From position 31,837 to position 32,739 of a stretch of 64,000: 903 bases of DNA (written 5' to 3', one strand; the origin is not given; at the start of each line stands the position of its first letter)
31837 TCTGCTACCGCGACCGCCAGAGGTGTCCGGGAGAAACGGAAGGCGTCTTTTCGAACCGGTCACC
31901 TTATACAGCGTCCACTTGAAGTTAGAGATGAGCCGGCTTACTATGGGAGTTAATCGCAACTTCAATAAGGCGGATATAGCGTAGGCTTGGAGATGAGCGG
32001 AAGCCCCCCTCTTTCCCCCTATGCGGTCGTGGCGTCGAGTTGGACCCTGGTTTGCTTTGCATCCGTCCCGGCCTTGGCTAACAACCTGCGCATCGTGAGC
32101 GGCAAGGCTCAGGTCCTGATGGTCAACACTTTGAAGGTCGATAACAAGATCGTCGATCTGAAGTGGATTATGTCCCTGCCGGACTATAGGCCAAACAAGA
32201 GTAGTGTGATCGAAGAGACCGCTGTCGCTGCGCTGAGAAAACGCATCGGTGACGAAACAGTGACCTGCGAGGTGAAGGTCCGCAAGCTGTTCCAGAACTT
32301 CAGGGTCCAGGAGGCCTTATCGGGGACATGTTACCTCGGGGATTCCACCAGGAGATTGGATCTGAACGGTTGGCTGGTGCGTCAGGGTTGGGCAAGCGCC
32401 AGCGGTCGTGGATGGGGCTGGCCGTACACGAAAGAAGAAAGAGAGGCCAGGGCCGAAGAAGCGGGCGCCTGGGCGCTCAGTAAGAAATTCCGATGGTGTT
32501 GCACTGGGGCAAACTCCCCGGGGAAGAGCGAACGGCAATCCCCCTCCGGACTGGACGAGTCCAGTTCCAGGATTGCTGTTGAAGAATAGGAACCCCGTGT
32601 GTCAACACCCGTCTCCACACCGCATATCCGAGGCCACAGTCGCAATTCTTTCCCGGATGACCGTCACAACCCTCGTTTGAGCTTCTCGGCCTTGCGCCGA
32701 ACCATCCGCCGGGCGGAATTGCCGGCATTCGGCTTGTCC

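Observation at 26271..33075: ~6.7-kb accessory island bounded by inward-facing copies of the MITE-family subterminal repeat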

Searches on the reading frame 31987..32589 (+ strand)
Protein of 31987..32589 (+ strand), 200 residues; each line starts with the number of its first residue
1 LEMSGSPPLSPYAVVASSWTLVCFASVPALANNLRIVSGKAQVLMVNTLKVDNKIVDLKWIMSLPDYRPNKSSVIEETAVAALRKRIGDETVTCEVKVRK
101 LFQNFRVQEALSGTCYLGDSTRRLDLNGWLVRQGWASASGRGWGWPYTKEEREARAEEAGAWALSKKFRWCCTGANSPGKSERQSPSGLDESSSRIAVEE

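Call 13: search_protein_families(library=pfam, proteins=[window:31987-32589:+], max_evalue=0.01)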
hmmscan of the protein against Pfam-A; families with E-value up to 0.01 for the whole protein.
window:31987-32589:+ (200 aa): 0 families

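Call 51: find_homologous_proteins(query=window:31987-32589:+, max_evalue=0.001)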
Query window:31987-32589:+ (200 aa): 41 proteins with E <= 0.001 among 262 candidates.
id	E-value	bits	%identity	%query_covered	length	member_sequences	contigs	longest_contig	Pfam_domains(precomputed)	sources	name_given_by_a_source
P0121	5.7e-124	429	98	99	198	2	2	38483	-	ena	-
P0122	2.7e-105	368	83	99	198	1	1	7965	-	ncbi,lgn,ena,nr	ncbi:MAG: hypothetical protein OXG96_14595 [Acidobacteria bacterium]|nr:hypothetical protein [Acidob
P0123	2.0e-72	261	65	95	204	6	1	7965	-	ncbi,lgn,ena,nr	ncbi:MAG: hypothetical protein OXG96_14600 [Acidobacteria bacterium]|nr:hypothetical protein [Acidob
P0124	6.7e-72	259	69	89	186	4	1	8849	-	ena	-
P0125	1.5e-67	245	63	92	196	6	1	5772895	-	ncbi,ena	-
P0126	1.9e-64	235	60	92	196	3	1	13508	-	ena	-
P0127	9.8e-54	200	56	85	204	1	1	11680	-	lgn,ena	-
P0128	3.5e-48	182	50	94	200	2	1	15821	-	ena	-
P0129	4.2e-48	181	55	76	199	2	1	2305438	-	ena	-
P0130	1.8e-46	176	50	94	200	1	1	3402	-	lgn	-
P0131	2.3e-46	176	53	76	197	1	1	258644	-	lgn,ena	-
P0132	3.2e-46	175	52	76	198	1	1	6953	-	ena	-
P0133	3.5e-46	175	50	94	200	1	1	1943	-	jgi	-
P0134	9.2e-46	174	54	75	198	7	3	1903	-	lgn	-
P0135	2.4e-45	172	50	89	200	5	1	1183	-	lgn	-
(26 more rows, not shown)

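Call 52: find_encoding_contigs(protein=P0121, flank=10000, max_places=4)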
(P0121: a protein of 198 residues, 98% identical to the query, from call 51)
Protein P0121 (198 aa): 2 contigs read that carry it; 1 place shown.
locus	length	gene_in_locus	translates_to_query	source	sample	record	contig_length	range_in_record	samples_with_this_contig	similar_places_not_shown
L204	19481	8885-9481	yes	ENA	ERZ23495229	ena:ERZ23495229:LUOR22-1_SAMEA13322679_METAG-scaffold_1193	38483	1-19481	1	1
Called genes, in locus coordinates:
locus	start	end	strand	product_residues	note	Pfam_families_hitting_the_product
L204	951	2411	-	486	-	-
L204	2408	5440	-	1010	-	PF04851:ResIII, PF00176:SNF2-rel_dom, PF00270:DEAD (weak), PF18766:SWI2_SNF2 (faint), PF00271:Helicase_C, PF16203:ERCC3_RAD25_C (weak)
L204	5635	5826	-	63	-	-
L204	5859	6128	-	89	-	-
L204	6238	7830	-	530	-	-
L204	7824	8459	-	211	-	PF13606:Ank_3 (faint), PF12796:Ank_2, PF13637:Ank_4 (faint), PF13857:Ank_5 (weak), PF00023:Ank (weak), PF13857:Ank_5 (weak), PF12796:Ank_2 (weak)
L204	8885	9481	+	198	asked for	-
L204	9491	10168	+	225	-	-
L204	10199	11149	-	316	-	-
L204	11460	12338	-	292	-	PF22022:Phage_int_M, PF00589:Phage_integrase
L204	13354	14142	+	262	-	PF03328:HpcH_HpaI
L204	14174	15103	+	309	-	PF00034:Cytochrom_C (weak), PF13442:Cytochrome_CBB3, PF00034:Cytochrom_C (weak)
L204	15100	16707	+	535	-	PF01011:PQQ, PF13360:PQQ_2, PF13570:Beta-prop_ACSF4 (weak), PF01011:PQQ (weak)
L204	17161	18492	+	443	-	PF07670:Gate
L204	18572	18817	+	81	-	PF02627:CMD (faint)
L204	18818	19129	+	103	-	-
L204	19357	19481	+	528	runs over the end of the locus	-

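Call 53: find_encoding_contigs(protein=P0122, flank=10000, max_places=3)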
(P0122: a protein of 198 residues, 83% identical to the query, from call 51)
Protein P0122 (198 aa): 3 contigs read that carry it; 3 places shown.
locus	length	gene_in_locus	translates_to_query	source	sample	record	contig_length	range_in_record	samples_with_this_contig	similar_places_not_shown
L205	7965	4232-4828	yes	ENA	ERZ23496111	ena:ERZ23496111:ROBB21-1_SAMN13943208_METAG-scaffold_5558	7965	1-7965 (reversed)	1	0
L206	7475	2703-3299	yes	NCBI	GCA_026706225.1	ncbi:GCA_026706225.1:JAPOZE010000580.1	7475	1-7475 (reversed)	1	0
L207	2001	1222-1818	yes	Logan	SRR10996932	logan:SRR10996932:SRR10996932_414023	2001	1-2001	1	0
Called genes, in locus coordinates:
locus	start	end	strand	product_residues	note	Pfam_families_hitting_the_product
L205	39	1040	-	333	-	-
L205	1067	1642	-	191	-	-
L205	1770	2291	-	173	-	-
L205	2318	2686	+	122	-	-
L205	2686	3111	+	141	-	-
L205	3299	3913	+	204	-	-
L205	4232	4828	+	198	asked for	-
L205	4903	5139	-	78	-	-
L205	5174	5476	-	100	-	-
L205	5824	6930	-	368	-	-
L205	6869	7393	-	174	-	-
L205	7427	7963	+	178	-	?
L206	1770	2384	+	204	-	-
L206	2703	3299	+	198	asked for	-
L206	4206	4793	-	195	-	PF28474:DUF8412, PF13376:OmdA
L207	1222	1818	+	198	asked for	-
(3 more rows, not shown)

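Call 60: search_protein_families(library=pfam, proteins=[L204:11460-12338:-, L204:10199-11149:-, L204:9491-10168:+, L204:951-2411:-, L204:5859-6128:-, L204:5635-5826:-], max_evalue=0.01)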
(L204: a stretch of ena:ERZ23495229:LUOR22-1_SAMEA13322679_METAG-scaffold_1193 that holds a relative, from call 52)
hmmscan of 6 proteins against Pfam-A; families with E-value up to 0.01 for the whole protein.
L204:11460-12338:- (292 aa): 2 families
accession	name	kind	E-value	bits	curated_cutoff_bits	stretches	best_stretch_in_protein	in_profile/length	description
PF22022.2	Phage_int_M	-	3.1e-23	82.3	27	1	3-88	8-93/96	Phage integrase central domain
PF00589.27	Phage_integrase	-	7.8e-13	49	27.1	1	126-265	24-168/172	Phage integrase family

L204:10199-11149:- (316 aa): 0 families

L204:9491-10168:+ (225 aa): 0 families

L204:951-2411:- (486 aa): 0 families

L204:5859-6128:- (89 aa): 0 families

L204:5635-5826:- (63 aa): 0 families

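Call 63: find_homologous_proteins(query=L204:11460-12338:-, max_evalue=1e-20)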
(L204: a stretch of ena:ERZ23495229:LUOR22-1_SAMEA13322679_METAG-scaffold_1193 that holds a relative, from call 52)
Query L204:11460-12338:- (292 aa): 7942 proteins with E <= 1e-20 among 8000 candidates; the best 120 are listed.
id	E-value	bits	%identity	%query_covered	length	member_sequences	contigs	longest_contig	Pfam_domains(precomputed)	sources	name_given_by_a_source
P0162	3.8e-195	665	70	89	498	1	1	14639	PF22022.3,PF00589.28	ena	-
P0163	3.7e-191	652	100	100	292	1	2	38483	PF22022.3,PF00589.28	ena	-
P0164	9.6e-173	591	90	100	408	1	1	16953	PF22022.3,PF13356.13,PF00589.28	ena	-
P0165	5.5e-172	589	90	99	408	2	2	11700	PF22022.3,PF13356.13,PF00589.28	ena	-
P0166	6.2e-171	585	89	100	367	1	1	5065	PF22022.3,PF13356.13,PF00589.28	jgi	-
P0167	8.8e-171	585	89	100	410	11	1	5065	PF22022.3,PF13356.13,PF00589.28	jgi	-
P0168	3.7e-170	583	89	99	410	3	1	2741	PF22022.3,PF13356.13,PF00589.28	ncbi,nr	ncbi:MAG: DUF4102 domain-containing protein [Acidobacteria bacterium]|nr:DUF4102 domain-containing p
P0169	5.0e-170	582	90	100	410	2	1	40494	PF22022.3,PF13356.13,PF00589.28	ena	-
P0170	8.9e-170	582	90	98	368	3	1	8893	PF22022.3,PF13356.13,PF00589.28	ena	-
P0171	9.6e-170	581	89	100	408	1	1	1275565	PF22022.3,PF13356.13,PF00589.28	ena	-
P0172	1.1e-169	581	89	100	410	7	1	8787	PF22022.3,PF13356.13,PF00589.28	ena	-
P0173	1.1e-169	581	90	98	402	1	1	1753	PF22022.3,PF13356.13,PF00589.28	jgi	-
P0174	1.2e-169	581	89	100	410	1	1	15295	PF22022.3,PF13356.13,PF00589.28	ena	-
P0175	1.4e-169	581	89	100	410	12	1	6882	PF22022.3,PF13356.13,PF00589.28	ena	-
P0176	2.4e-169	580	88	100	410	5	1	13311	PF22022.3,PF13356.13,PF00589.28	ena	-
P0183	6.9e-168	575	87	100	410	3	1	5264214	PF22022.3,PF13356.13,PF00589.28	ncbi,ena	-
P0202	5.5e-166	569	88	100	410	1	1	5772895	PF22022.3,PF13356.13,PF00589.28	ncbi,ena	-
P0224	1.5e-164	564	87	99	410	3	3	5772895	PF22022.3,PF13356.13,PF00589.28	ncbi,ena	-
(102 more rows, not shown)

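Call 64: find_encoding_contigs(protein=P0202, flank=10000, max_places=2)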
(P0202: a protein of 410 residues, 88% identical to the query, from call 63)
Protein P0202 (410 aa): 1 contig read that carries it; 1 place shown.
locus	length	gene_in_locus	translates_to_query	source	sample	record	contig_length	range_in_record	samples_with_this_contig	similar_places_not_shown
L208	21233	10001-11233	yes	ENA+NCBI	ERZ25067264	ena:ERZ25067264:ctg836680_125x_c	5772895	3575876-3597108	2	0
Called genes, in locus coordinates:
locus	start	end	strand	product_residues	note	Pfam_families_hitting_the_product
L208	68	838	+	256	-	PF01182:Glucosamine_iso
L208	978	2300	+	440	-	PF05598:DUF772, PF01609:DDE_Tnp_1, PF13751:DDE_Tnp_1_6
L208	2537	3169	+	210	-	PF12773:DZR (faint)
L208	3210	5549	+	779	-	PF00890:FAD_binding_2 (weak), PF01266:DAO (weak), PF07992:Pyr_redox_2, PF13738:Pyr_redox_3, PF12838:Fer4_7 (weak), PF13187:Fer4_9, PF14697:Fer4_21, PF00037:Fer4 (weak), +7 more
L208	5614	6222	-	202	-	PF00300:His_Phos_1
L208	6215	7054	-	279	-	PF01261:AP_endonuc_2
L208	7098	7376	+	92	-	-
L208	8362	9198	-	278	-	PF12762:DDE_Tnp_IS1595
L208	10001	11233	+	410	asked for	PF13356:Arm-DNA-bind_3, PF22022:Phage_int_M, PF00589:Phage_integrase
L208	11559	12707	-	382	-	-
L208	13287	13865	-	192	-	-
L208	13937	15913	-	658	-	-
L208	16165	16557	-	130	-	-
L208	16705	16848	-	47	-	-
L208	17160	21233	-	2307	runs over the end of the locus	PF24421:Ig_J (faint), PF25788:Ig_Rha78A_N (faint), PF12733:Cadherin-like, PF00028:Cadherin (faint), PF07495:Y_Y_Y (faint), PF00041:fn3, PF00041:fn3, PF00041:fn3, +5 more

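Call 65: find_encoding_contigs(protein=P0224, flank=10000, max_places=3)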
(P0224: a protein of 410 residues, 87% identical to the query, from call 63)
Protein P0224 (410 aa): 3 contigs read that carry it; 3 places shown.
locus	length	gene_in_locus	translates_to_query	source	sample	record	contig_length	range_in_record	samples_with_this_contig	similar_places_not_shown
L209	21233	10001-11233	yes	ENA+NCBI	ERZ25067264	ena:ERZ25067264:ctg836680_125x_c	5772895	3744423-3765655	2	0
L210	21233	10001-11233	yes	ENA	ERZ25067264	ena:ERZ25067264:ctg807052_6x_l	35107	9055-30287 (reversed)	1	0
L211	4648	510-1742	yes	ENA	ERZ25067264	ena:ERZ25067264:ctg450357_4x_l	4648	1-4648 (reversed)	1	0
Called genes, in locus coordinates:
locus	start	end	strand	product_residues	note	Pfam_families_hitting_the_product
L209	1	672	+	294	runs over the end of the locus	PF03994:DUF350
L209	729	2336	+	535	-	PF01564:Spermine_synth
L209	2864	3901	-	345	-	PF00520:Ion_trans (weak), PF07885:Ion_trans_2, PF02254:TrkA_N (weak)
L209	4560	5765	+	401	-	PF00465:Fe-ADH, PF13685:Fe-ADH_2, PF25137:ADH_Fe_C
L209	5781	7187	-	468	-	PF07394:DUF1501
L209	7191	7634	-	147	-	-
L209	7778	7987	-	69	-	-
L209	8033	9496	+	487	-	PF04389:Peptidase_M28, PF01546:Peptidase_M20, PF07687:M20_dimer (weak)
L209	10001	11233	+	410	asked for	PF13356:Arm-DNA-bind_3, PF22022:Phage_int_M, PF00589:Phage_integrase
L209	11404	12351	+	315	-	-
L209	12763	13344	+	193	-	-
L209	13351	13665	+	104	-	-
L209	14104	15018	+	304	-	-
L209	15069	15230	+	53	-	-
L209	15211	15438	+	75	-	-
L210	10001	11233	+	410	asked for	PF13356:Arm-DNA-bind_3, PF22022:Phage_int_M, PF00589:Phage_integrase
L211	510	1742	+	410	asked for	PF13356:Arm-DNA-bind_3, PF22022:Phage_int_M, PF00589:Phage_integrase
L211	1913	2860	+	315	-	-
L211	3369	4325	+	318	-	-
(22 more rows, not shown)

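Call 66: find_encoding_contigs(protein=P0183, flank=10000, max_places=2)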
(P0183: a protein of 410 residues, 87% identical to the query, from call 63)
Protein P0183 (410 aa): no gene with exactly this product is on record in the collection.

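Call 71: search_solved_structures(query=window:31987-32589:+, max_evalue=1)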
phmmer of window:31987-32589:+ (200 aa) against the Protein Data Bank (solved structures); distinct sequences matched with E-value up to 1: 2.
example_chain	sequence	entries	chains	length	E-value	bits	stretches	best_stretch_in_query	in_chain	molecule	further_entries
9hbr_C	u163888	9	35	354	0.26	14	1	14-56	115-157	Tilapia Lake Virus nucleoprotein (segment 4)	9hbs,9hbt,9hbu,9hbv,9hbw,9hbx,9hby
21gi_A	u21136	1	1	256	0.51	13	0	70-111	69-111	A designed protein Three-twist Knot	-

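Call 78: predict_structure(alignment_id=A8)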
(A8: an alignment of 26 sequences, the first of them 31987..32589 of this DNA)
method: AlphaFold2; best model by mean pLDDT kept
length: 200 residues; sequences in the alignment: 26
mean_pLDDT: 65.5   pTM: 0.54
mean pLDDT of the five models: 65.5, 62.5, 60.3, 56.8, 41.4
residues with pLDDT >= 90: 29; 70-90: 72; 50-70: 39; < 50: 60
segments of 3 or more residues with pLDDT < 50: 1-5, 21-31, 162-200
pLDDT, mean of each block of 10 residues (from residue 1): 44 52 43 78 91 90 64 73 88 89 80 85 82 81 66 65 38 35 35 33
secondary structure, 60 per line:
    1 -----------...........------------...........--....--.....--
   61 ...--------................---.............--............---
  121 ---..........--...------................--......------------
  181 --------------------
elements in order: H12-22 E35-45 E48-51 E54-58 E61-63 H72-87 E91-103 E106-117 H126-133 E136-138 H145-160 H163-168
